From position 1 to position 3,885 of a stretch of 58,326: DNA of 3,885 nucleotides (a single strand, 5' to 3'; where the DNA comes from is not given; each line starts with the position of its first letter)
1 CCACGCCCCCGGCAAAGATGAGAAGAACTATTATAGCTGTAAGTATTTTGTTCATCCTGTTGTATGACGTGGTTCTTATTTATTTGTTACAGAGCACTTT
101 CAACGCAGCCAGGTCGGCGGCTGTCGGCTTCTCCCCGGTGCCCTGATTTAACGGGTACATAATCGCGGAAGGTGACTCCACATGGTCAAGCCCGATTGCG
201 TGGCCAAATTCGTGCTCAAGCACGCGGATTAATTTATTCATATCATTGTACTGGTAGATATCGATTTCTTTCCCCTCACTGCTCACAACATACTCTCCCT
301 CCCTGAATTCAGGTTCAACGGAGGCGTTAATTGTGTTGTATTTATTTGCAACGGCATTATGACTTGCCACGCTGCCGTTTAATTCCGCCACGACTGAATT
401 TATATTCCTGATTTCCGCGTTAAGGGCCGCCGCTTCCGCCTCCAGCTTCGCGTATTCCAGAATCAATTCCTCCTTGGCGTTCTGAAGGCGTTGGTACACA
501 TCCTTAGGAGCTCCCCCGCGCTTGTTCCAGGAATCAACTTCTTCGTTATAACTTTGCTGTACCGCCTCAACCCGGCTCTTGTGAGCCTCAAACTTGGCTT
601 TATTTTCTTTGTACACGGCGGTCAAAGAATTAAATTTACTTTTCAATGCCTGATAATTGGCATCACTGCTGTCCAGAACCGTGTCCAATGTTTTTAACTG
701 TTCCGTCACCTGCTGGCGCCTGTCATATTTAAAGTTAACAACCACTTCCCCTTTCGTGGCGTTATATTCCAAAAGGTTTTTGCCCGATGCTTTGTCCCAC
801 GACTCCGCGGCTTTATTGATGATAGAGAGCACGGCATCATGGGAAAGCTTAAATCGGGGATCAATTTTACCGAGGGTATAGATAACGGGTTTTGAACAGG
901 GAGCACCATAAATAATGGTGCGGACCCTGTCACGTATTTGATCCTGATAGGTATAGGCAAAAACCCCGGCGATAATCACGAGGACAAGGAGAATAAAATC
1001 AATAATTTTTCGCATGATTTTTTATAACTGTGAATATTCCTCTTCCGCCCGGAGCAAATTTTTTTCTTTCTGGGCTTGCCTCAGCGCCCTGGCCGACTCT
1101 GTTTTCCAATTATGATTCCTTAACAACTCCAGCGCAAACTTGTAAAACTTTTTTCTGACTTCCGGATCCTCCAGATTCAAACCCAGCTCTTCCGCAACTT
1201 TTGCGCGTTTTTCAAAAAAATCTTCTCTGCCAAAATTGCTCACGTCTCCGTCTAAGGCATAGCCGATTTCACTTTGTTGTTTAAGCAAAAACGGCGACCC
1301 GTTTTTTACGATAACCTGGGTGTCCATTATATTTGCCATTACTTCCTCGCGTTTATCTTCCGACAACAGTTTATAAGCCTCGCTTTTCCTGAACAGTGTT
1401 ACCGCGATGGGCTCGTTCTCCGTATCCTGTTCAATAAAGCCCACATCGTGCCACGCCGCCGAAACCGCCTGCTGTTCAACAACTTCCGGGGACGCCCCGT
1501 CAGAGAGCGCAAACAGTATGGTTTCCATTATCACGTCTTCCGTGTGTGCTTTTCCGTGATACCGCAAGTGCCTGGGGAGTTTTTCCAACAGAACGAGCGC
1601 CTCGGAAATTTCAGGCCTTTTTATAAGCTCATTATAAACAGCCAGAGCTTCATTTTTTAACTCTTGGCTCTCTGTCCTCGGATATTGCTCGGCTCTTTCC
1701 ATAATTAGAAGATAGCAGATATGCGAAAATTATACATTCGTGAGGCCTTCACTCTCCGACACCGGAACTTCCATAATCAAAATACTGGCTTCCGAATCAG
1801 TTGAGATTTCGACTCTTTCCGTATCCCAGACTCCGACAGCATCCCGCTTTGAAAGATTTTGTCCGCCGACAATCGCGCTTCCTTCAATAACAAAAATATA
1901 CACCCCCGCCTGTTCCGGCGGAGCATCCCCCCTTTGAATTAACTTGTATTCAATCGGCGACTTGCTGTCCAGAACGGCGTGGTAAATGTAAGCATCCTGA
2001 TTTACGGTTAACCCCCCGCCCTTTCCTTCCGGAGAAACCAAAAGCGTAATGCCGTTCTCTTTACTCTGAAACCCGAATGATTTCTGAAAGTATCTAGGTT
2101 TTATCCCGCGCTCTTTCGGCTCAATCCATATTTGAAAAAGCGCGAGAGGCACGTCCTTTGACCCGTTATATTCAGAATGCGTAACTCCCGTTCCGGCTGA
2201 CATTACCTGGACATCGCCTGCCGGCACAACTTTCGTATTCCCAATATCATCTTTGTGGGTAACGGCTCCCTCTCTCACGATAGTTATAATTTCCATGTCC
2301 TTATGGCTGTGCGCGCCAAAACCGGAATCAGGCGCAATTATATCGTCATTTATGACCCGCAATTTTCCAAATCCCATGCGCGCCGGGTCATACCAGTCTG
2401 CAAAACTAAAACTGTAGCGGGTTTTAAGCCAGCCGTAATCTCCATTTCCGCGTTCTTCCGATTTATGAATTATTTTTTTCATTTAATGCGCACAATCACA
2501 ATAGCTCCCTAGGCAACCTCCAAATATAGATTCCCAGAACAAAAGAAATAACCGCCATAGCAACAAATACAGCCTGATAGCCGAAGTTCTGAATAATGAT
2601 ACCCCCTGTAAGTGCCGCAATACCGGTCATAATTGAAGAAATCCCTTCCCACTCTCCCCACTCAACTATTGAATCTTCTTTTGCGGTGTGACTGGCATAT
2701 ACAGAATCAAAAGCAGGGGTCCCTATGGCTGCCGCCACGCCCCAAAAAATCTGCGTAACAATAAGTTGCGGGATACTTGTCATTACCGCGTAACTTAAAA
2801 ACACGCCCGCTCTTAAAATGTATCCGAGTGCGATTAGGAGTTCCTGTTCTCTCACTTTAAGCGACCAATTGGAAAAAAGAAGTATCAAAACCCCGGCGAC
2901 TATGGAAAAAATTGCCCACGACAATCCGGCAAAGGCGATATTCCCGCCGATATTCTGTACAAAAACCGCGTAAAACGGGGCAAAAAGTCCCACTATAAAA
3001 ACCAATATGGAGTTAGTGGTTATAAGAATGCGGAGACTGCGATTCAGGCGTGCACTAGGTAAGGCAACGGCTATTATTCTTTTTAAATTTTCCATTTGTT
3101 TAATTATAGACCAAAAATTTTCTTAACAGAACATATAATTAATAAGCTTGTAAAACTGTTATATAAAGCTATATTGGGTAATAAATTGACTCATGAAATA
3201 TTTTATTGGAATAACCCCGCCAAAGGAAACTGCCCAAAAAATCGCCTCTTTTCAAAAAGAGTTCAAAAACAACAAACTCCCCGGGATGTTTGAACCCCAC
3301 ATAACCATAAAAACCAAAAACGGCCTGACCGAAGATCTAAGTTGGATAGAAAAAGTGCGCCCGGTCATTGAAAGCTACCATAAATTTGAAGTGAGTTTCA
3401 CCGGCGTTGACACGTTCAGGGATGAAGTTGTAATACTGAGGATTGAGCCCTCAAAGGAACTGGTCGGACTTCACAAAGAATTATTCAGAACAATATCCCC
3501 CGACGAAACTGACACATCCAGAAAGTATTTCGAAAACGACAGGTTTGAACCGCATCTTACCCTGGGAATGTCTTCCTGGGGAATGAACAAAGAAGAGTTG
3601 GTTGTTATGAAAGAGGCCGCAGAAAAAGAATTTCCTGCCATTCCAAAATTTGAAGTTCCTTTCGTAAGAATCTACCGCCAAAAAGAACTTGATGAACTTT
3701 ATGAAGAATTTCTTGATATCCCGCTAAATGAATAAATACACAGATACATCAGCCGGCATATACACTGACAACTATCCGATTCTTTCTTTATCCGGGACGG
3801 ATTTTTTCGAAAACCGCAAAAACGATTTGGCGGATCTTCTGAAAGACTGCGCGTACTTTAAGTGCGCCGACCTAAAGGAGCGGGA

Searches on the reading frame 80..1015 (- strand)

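Call 51: search_protein_families(library=pfam, proteins=[window:80-1015:-], max_evalue=0.00001)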
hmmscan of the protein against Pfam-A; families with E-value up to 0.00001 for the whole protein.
window:80-1015:- (311 aa): 1 family
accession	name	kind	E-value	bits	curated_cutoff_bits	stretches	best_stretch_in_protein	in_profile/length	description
PF00413.30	Peptidase_M10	-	9.2e-11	42.3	24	1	46-293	9-139/159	Matrixin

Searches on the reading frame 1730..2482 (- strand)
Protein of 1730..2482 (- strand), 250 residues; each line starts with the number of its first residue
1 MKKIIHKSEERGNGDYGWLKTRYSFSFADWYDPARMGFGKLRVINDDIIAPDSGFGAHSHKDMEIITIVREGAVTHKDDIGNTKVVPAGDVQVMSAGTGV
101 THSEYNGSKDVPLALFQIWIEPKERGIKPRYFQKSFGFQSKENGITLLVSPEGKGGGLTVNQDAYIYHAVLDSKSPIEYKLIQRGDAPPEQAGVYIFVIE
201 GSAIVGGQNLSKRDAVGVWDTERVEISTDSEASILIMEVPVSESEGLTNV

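Call 51: search_protein_families(library=pfam, proteins=[window:1730-2482:-], max_evalue=0.00001)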
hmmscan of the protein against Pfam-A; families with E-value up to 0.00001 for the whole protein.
window:1730-2482:- (250 aa): 2 families
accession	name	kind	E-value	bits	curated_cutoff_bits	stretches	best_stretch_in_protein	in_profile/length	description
PF02678.22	Pirin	-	6.5e-33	113.4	26.1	1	12-120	9-108/108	Pirin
PF17954.7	Pirin_C_2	-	8.4e-21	74.4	22.9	1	147-239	1-86/86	Quercetinase C-terminal cupin domain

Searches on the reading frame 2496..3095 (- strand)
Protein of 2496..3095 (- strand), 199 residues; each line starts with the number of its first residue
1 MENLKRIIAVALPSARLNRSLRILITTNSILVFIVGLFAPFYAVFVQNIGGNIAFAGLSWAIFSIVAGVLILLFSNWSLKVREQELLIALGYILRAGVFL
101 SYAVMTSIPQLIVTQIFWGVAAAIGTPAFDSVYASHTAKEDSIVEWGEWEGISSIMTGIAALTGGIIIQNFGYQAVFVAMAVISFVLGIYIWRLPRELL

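Call 51: search_protein_families(library=pfam, proteins=[window:2496-3095:-], max_evalue=0.00001)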
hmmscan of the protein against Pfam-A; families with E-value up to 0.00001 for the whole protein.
window:2496-3095:- (199 aa): 1 family
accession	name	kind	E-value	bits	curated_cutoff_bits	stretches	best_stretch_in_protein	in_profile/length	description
PF07690.21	MFS_1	-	8e-14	51.7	33.4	1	29-193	6-172/347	Major Facilitator Superfamily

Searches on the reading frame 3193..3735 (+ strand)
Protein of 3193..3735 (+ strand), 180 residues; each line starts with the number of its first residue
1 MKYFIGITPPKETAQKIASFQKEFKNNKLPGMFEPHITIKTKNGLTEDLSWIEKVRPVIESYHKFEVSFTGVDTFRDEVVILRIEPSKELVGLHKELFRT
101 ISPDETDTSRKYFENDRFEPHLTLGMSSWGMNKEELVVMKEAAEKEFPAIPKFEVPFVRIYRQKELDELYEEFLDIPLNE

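Call 51: search_protein_families(library=pfam, proteins=[window:3193-3735:+], max_evalue=0.00001)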
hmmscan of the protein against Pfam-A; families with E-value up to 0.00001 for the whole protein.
window:3193-3735:+ (180 aa): 3 families
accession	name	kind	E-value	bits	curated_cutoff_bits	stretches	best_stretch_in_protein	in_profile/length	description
PF13563.12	2_5_RNA_ligase2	-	3e-15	57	27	1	9-129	1-118/152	2'-5' RNA ligase superfamily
PF02834.22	LigT_PEase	-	8.6e-09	35.9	23.3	1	7-78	1-80/87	LigT like Phosphoesterase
PF07823.17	CPDase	-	6.6e-07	29.7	21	1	15-147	21-161/199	Cyclic phosphodiesterase-like protein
